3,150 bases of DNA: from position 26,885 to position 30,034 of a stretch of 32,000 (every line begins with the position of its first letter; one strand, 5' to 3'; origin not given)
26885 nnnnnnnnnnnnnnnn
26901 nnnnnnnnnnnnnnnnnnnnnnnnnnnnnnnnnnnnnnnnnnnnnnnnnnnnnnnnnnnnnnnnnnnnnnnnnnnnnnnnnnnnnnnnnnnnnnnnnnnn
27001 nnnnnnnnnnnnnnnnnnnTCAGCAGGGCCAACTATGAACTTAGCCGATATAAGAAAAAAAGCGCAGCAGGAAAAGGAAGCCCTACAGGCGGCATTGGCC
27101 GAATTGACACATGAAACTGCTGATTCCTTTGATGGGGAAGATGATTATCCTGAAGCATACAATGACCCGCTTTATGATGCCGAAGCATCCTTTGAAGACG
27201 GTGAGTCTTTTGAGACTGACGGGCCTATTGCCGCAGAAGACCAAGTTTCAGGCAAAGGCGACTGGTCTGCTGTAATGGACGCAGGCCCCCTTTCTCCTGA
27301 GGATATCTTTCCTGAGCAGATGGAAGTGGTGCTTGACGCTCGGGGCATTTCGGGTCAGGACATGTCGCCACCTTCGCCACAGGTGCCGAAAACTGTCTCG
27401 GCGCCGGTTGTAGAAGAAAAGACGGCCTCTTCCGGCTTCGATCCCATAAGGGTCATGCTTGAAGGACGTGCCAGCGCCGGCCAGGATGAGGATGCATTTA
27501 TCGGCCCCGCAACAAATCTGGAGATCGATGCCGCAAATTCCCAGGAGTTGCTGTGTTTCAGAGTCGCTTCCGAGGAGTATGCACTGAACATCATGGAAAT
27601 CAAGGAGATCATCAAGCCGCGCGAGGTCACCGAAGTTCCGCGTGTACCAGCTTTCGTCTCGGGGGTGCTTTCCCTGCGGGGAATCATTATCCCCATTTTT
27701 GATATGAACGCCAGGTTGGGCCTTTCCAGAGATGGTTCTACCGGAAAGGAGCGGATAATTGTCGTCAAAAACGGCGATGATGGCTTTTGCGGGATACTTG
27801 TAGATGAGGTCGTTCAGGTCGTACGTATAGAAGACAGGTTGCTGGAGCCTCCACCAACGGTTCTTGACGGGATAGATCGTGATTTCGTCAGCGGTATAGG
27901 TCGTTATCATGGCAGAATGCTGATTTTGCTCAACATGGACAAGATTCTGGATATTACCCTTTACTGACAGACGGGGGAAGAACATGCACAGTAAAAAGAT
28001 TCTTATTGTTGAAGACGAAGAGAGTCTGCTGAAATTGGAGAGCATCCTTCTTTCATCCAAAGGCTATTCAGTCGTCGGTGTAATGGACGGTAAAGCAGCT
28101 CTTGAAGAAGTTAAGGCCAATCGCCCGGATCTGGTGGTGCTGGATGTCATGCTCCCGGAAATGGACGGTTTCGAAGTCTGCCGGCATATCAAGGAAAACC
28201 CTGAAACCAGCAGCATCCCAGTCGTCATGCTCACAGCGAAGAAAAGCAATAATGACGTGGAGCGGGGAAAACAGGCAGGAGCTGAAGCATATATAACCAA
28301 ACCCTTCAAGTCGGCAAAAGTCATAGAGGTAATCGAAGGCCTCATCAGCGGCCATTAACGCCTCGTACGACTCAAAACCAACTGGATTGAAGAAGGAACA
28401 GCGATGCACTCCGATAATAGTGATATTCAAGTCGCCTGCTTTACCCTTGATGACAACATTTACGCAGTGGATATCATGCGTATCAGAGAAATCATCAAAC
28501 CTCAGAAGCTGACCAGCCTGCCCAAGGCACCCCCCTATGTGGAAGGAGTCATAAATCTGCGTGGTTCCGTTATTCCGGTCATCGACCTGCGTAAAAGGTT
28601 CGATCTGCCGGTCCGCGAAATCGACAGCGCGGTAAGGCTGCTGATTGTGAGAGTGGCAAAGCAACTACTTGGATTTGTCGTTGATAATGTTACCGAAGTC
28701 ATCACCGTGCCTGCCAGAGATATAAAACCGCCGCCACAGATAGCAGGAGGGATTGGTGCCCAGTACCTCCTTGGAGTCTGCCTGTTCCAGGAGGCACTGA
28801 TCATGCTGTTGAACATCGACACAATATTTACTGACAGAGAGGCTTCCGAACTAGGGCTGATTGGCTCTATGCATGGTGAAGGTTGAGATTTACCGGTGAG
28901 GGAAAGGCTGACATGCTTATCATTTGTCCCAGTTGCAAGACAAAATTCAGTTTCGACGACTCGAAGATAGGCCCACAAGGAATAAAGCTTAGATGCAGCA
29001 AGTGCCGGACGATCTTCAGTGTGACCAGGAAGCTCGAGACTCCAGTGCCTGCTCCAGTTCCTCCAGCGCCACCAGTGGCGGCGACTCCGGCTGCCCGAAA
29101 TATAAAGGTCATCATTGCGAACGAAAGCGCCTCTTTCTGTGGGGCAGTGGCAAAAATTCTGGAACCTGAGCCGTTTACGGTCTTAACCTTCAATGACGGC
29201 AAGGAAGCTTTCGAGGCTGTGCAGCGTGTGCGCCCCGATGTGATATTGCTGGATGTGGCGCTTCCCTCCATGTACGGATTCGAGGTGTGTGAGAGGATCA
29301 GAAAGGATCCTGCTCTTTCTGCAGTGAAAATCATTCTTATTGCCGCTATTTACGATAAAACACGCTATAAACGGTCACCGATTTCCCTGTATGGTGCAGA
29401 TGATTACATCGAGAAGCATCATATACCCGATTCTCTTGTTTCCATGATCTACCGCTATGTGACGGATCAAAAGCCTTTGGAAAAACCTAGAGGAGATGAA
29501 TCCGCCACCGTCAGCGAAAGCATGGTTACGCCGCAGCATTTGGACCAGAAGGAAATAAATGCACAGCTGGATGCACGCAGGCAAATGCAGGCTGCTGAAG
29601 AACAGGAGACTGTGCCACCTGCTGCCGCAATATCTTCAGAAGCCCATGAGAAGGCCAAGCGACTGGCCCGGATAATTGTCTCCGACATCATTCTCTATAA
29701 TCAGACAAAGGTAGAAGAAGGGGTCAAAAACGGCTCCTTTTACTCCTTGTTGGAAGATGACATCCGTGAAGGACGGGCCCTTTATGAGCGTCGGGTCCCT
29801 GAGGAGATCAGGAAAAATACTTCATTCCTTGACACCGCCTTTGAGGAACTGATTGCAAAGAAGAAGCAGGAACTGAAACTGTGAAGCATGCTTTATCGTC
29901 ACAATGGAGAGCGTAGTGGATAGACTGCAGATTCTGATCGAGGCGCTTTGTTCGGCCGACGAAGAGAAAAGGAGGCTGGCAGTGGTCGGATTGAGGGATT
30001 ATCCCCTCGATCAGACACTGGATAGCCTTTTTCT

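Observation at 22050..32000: Ten-gene chemosensory-like operon with non-canonical components and no receptor in view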

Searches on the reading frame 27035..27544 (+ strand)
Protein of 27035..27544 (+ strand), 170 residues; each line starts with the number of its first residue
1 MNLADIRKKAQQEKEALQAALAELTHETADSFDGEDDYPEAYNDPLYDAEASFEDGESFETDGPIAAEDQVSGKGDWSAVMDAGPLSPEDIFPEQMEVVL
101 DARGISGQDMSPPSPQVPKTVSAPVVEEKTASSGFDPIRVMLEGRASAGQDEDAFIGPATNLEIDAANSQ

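Call 37: search_protein_families(library=pfam, proteins=[window:27035-27544:+], max_evalue=10)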
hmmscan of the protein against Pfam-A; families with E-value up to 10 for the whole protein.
seq(170 aa): 0 families

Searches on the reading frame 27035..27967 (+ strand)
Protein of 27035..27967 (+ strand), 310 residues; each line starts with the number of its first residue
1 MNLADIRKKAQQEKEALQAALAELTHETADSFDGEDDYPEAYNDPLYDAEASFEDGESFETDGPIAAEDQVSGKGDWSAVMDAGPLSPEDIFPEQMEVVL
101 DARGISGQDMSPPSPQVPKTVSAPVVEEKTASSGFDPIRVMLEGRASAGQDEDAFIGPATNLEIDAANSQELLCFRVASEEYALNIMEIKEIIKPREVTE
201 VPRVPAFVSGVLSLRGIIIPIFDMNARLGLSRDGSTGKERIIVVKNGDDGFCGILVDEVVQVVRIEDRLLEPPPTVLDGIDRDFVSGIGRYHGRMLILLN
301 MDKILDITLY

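Call 3: search_protein_families(library=pfam, proteins=[window:27035-27967:+], max_evalue=0.01)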
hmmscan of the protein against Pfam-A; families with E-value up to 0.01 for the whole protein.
window:27035-27967:+ (310 aa): 1 family
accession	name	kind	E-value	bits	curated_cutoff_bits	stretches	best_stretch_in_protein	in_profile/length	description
PF01584.24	CheW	-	1.7e-36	125.3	23.5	1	171-306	1-135/138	CheW-like domain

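Call 8: search_protein_families(library=ncbifam, proteins=[window:27035-27967:+], max_evalue=0.001)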
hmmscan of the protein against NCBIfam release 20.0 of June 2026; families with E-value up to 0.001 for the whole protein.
window:27035-27967:+ (310 aa): 1 family
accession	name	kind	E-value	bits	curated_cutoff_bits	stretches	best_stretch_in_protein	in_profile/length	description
NF007903.0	PRK10612.1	equivalog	1.2e-22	80.4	260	1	167-306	14-152/167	chemotaxis protein CheW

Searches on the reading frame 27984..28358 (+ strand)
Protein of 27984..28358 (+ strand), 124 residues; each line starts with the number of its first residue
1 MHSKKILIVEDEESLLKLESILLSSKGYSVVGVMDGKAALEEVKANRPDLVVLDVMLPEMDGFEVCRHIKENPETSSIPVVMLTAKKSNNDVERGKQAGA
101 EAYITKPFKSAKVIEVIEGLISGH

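Call 3: search_protein_families(library=pfam, proteins=[window:27984-28358:+], max_evalue=0.01)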
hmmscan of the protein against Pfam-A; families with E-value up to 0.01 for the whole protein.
window:27984-28358:+ (124 aa): 2 families
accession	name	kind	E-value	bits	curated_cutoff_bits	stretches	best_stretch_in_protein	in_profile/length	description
PF00072.30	Response_reg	-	2.7e-31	108.4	30.2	1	6-117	1-110/111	Response regulator receiver domain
PF23198.2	PDE8A_N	-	0.0053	17.1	29.6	1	26-90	33-98/147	PDE8A-like, N-terminal domain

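Call 8: search_protein_families(library=ncbifam, proteins=[window:27984-28358:+], max_evalue=0.001)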
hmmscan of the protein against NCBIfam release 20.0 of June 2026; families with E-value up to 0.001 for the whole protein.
window:27984-28358:+ (124 aa): 102 families (the best 25 are shown)
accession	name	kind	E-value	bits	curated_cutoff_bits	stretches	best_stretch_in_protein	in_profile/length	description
NF007135.0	PRK09581.1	equivalog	2.2e-33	115.8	474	1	4-119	3-118/457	PleD family two-component system response regulator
NF040689.1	MtrAB_MtrA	equivalog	5.4e-33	114.2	300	1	6-117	1-109/219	MtrAB system response regulator MtrA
TIGR02154.1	PhoB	equivalog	6.7e-33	113.9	296.2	1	3-119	2-118/226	phosphate regulon transcriptional regulator PhoB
NF041733.1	resp_reg_CseB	equivalog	7.4e-30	104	350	1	5-117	2-111/228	two-component system response regulator CseB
NF045944.1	ResRegRpaBCyano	equivalog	8.1e-29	100.6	330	1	7-113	1-104/229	response regulator transcription factor RpaB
NF033117.2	vanR_ACDEGLN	exception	8.8e-28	97.4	350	1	6-115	1-107/226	VanR-ABDEGLN family response regulator transcription factor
NF040534.1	resp_reg_YycF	equivalog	1.5e-27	96.4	340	1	4-115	1-109/231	response regulator YycF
NF033120.0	vanR_FM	exception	1.3e-26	93.7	460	1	1-114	1-111/231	vancomycin resistance response regulator transcription factor, VanR-F/VanR-M family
NF053854.1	RespRegPhoBBctds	equivalog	5.5e-26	91.3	270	1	6-120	1-114/225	two-component system response regulator PhoB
NF051850.1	RespRegRprY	equivalog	3.9e-25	88.6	370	1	4-120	5-119/234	response regulator transcription factor RprY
NF008296.0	PRK11083.1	equivalog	8e-25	87.6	273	1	1-114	1-111/228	two-component system response regulator CreB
NF007982.1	PRK10710.1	equivalog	1.5e-23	83.6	380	1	3-117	7-118/235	envelope stress response regulator BaeR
NF007005.1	PRK09468.1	equivalog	4.3e-23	82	331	1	3-118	3-116/237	osmolarity response regulator transcription factor OmpR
NF007546.0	PRK10161.1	equivalog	5.6e-23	81.7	471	1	4-118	3-117/229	phosphate response regulator transcription factor PhoB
NF041866.1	EpsW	equivalog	1.3e-22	79.8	200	1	4-113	6-117/131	exopolysaccharide biosynthesis response regulator EpsW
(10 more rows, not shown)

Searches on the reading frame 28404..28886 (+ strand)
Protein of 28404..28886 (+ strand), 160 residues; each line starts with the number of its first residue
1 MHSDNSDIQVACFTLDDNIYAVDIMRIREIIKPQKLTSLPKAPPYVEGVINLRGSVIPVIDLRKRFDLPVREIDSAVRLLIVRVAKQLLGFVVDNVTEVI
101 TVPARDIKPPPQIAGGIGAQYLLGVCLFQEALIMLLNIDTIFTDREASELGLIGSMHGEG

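Call 3: search_protein_families(library=pfam, proteins=[window:28404-28886:+], max_evalue=0.01)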
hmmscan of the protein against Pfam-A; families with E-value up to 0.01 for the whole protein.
window:28404-28886:+ (160 aa): 1 family
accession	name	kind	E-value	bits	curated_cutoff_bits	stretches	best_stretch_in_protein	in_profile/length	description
PF01584.24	CheW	-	1.6e-38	131.9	23.5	1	9-145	1-137/138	CheW-like domain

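Call 8: search_protein_families(library=ncbifam, proteins=[window:28404-28886:+], max_evalue=0.001)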
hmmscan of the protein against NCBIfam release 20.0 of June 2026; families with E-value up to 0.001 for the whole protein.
window:28404-28886:+ (160 aa): 1 family
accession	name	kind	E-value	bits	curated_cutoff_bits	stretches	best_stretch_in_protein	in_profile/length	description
NF007903.0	PRK10612.1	equivalog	8.1e-26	90.7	260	1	6-148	15-157/167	chemotaxis protein CheW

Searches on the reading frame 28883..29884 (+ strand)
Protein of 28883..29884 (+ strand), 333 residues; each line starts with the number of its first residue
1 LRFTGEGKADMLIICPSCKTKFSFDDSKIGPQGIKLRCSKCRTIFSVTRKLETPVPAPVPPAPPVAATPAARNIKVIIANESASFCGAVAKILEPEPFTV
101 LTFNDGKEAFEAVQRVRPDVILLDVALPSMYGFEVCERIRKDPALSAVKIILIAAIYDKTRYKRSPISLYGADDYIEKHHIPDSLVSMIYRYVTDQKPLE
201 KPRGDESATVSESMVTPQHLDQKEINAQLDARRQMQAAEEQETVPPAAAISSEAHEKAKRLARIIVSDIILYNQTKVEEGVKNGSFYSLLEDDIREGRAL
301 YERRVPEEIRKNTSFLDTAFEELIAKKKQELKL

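Call 3: search_protein_families(library=pfam, proteins=[window:28883-29884:+], max_evalue=0.01)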
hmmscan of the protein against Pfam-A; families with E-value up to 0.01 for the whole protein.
window:28883-29884:+ (333 aa): 3 families
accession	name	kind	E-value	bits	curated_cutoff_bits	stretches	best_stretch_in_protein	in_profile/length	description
PF00072.30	Response_reg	-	1.6e-17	64.1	30.2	1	76-189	1-110/111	Response regulator receiver domain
PF13717.11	Zn_ribbon_4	-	8.1e-16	58.1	30.3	1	11-45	1-35/36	zinc-ribbon domain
PF13719.11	Zn_ribbon_5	-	1.6e-10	41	29.3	1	11-47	1-37/37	zinc-ribbon domain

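Call 8: search_protein_families(library=ncbifam, proteins=[window:28913-29884:+], max_evalue=0.001)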
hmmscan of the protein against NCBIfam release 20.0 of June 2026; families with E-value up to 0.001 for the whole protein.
window:28913-29884:+ (323 aa): 77 families (the best 25 are shown)
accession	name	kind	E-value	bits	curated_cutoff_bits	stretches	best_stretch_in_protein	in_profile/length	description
NF007135.0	PRK09581.1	equivalog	9.3e-18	64.3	474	1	83-168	22-105/457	PleD family two-component system response regulator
NF040689.1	MtrAB_MtrA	equivalog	2.8e-17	62.8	300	1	67-183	2-113/219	MtrAB system response regulator MtrA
NF033120.0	vanR_FM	exception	4.7e-15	55.9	460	1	62-200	2-135/231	vancomycin resistance response regulator transcription factor, VanR-F/VanR-M family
NF045944.1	ResRegRpaBCyano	equivalog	5.5e-15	55.4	330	1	83-184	17-113/229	response regulator transcription factor RpaB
TIGR02154.1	PhoB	equivalog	1.8e-14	53.6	296.2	1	65-180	4-117/226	phosphate regulon transcriptional regulator PhoB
NF008296.0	PRK11083.1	equivalog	3.7e-14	52.7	273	1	64-183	4-118/228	two-component system response regulator CreB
NF040534.1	resp_reg_YycF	equivalog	1.3e-13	50.8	340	1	74-183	11-115/231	response regulator YycF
NF033117.2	vanR_ACDEGLN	exception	8.7e-13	48.4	350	1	68-180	3-110/226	VanR-ABDEGLN family response regulator transcription factor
NF041733.1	resp_reg_CseB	equivalog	1.2e-12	47.8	350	1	71-191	8-123/228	two-component system response regulator CseB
NF001965.0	PRK00742.1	subfamily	1.3e-11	44.3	293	1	63-173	3-112/357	chemotaxis-specific protein-glutamate methyltransferase CheB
TIGR02875.1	spore_0_A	equivalog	4e-11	42.7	200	1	63-191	2-127/262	sporulation transcription factor Spo0A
TIGR02098.1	MJ0042_CXXC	domain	5.1e-11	42.1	20.9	1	1-37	1-37/38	MJ0042-type zinc finger domain-containing protein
NF007982.1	PRK10710.1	equivalog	6.7e-11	42.2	380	1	65-184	9-123/235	envelope stress response regulator BaeR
NF000404.1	vanR-D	exception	1e-10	41.6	500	1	63-180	2-113/232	vancomycin resistance response regulator transcription factor VanR-D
NF008318.0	PRK11107.1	equivalog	2.2e-10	39.3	890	1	62-220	666-815/920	two-component sensor histidine kinase BarA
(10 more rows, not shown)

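Call 66: search_solved_structures(query=A4, max_evalue=1)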
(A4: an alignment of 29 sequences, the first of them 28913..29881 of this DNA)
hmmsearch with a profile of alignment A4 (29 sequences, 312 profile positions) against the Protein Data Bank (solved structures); distinct sequences matched with E-value up to 1: 290 (the best 60 are shown).
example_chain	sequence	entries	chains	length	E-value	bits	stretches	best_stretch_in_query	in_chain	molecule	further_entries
8zna_A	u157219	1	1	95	5.5e-21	78.3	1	231-310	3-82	RomX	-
3nhz_A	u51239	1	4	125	3.2e-16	62.6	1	54-174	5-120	Two component system transcriptional regulator mtrA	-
2gwr_A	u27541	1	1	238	6.2e-16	61.7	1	54-179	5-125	DNA-binding response regulator mtrA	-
3lte_A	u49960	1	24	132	1.7e-15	60.2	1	52-179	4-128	Response regulator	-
3gt7_A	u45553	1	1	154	3.2e-15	59.3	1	54-187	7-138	Sensor protein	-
9xzo_A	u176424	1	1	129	5.9e-14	55.2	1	55-180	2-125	De novo protein M1X0B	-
1mvo_A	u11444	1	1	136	1.7e-13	53.7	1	54-182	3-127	PhoP response regulator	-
12aw_A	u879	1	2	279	2.9e-13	52.9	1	53-225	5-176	HYBRID TWO-COMPONENT SYSTEM PROTEIN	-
3t6k_A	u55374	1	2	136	4.5e-13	52.3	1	54-178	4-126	Response regulator receiver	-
1kgs_A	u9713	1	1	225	6.5e-13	51.8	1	54-185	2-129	DNA BINDING RESPONSE REGULATOR D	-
5xjp_A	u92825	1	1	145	9.8e-13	51.2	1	55-180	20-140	AdeR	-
5x5j_A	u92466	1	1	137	1.2e-12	50.9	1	56-178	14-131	AdeR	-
2zwm_A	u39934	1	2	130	1.2e-12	50.9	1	56-183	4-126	Transcriptional regulatory protein yycF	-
3nnn_A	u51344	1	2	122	2e-12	50.1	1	54-176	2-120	DNA BINDING RESPONSE REGULATOR D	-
3f6p_A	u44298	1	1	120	3.2e-12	49.5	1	56-171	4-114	Transcriptional regulatory protein yycF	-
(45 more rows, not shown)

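Call 76: find_homologous_proteins(query=window:28913-29881:+, max_evalue=0.00001)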
Query window:28913-29881:+ (323 aa): 2528 proteins with E <= 0.00001 among 8000 candidates; the best 120 are listed.
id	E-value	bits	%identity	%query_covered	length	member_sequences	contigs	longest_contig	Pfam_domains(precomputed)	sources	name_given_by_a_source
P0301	2.9e-207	705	100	100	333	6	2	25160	PF13719.11,PF13717.12,PF00072.31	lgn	-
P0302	2.5e-168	577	78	100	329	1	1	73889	PF13719.11,PF13717.12,PF00072.31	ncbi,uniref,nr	ncbi:response regulator [Geotalea sp. SG265]|uniref:response regulator n=1 Tax=Geotalea sp. SG265 Ta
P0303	5.4e-160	550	77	100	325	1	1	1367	PF13719.11,PF13717.12,PF00072.31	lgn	-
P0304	1.5e-147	509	73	100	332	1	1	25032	PF13719.11,PF13717.12,PF00072.31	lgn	-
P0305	6.7e-135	467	83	80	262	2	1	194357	PF00072.31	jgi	jgi:DNA-binding response OmpR family regulator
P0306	2.5e-134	465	68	100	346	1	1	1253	PF13719.11,PF13717.12,PF00072.31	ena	-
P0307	1.4e-133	463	68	100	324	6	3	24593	PF13719.11,PF13717.12,PF00072.31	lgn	-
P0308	5.2e-132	458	67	100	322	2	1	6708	PF13719.11,PF13717.12,PF00072.31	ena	-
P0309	2.3e-130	452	67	100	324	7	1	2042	PF13719.11,PF13717.12,PF00072.31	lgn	-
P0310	3.6e-127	442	63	100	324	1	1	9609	PF13719.11,PF13717.12,PF00072.31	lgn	-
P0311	8.9e-127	441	64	100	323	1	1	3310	PF13719.11,PF13717.12,PF00072.31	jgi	jgi:predicted Zn finger-like uncharacterized protein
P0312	4.8e-126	438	65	100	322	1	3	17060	PF13719.11,PF13717.12,PF00072.31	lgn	-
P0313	7.7e-126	437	61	100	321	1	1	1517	PF13719.11,PF13717.12,PF00072.31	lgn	-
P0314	4.0e-125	435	62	100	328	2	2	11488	PF13719.11,PF13717.12,PF00072.31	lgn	-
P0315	4.3e-125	435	61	100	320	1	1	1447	PF13719.11,PF13717.12,PF00072.31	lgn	-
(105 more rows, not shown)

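Call 83: predict_structure(alignment_id=A5)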
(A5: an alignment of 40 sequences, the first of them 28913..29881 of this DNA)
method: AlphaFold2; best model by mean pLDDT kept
length: 323 residues; sequences in the alignment: 40
mean_pLDDT: 74.5   pTM: 0.46
mean pLDDT of the five models: 74.5, 73.4, 72.3, 71.7, 68.2
residues with pLDDT >= 90: 87; 70-90: 129; 50-70: 53; < 50: 54
segments of 3 or more residues with pLDDT < 50: 41-60, 189-211, 232-238
pLDDT, mean of each block of 10 residues (from residue 1): 76 71 70 71 40 39 85 90 90 93 94 85 86 89 71 54 80 84 67 35 37 57 58 46 83 88 87 93 91 89 91 91 83
secondary structure, 60 per line:
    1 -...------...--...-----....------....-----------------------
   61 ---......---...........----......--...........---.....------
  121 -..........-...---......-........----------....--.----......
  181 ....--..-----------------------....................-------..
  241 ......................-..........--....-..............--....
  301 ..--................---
elements in order: E2-4 E11-13 E24-27 E34-37 E64-69 H73-83 E88-93 H96-106 E110-114 H122-131 E139-144 H146-153 E164-167 H175-184 H212-231 H239-262 H264-273 H276-279 H281-294 H297-302 H305-320

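Call 86: fold_search(model_id=the predicted structure, library=pdb)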
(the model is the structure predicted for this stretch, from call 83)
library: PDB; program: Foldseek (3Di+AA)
matches with E <= 10: 1738; with E <= 0.001: 573
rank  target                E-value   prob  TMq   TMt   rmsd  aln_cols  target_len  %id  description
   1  9dvt_S                4.7e-09  1.00  0.34  0.47   2.4       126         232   24  Cryo-EM structure of RpaA bound to PkaiBC DNA and the CTD of the alpha subunit of RNAP from the cyanobacterium Synecho (released 2025-10-15)
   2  9dvt_R                4.7e-09  1.00  0.34  0.46   2.5       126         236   23  Cryo-EM structure of RpaA bound to PkaiBC DNA and the CTD of the alpha subunit of RNAP from the cyanobacterium Synecho (released 2025-10-15)
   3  2i6f_A                8.6e-09  1.00  0.32  0.79   2.5       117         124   28  Receiver domain from Myxococcus xanthus social motility protein FrzS (released 2007-03-13)
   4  3cfy                  1.0e-08  1.00  0.33  0.77   3.0       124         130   22  Crystal structure of signal receiver domain of putative Luxo repressor protein from Vibrio parahaemolyticus (released 2008-03-18)
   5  3nhz_A                1.2e-08  1.00  0.30  0.79   3.7       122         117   30  Structure of N-terminal Domain of MtrA (released 2010-08-11)
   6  1mb3                  1.6e-08  1.00  0.33  0.84   3.0       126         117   22  CRYSTAL STRUCTURE OF THE RESPONSE REGULATOR DIVK AT PH 8.5 IN COMPLEX WITH MG2+ (released 2002-12-04)
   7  9ckx_A                1.7e-08  1.00  0.33  0.47   2.7       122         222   24  Crystal structure of Dsk2 Sti1 domain bound to a transmembrane domain (released 2025-03-12)
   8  2i6f_C                1.8e-08  1.00  0.32  0.81   2.5       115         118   29  Receiver domain from Myxococcus xanthus social motility protein FrzS (released 2007-03-13)
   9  3nhz_B                1.8e-08  1.00  0.30  0.80   3.8       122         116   30  Structure of N-terminal Domain of MtrA (released 2010-08-11)
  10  8oyp_A                2.2e-08  1.00  0.33  0.23   2.3       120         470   28  Crystal structure of Ubiquitin specific protease 11 (USP11) in complex with a substrate mimetic (released 2023-10-18)
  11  8oyp_B                2.5e-08  1.00  0.34  0.23  11.9       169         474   24  Crystal structure of Ubiquitin specific protease 11 (USP11) in complex with a substrate mimetic (released 2023-10-18)
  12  2nt3                  2.7e-08  1.00  0.34  0.85   2.4       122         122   26  Receiver domain from Myxococcus xanthus social motility protein FrzS (Y102A Mutant) (released 2007-03-13)
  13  2gwr                  3.2e-08  1.00  0.29  0.41   3.9       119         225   31  Crystal structure of the response regulator protein mtrA from Mycobacterium Tuberculosis (released 2006-05-23)
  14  4qpj_C                3.6e-08  1.00  0.32  0.79   3.1       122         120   30  2.7 Angstrom Structure of a Phosphotransferase in Complex with a Receiver Domain (released 2015-07-15)
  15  2gkg                  3.8e-08  1.00  0.33  0.80   2.7       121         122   25  Receiver domain from Myxococcus xanthus social motility protein FrzS (released 2007-03-13)
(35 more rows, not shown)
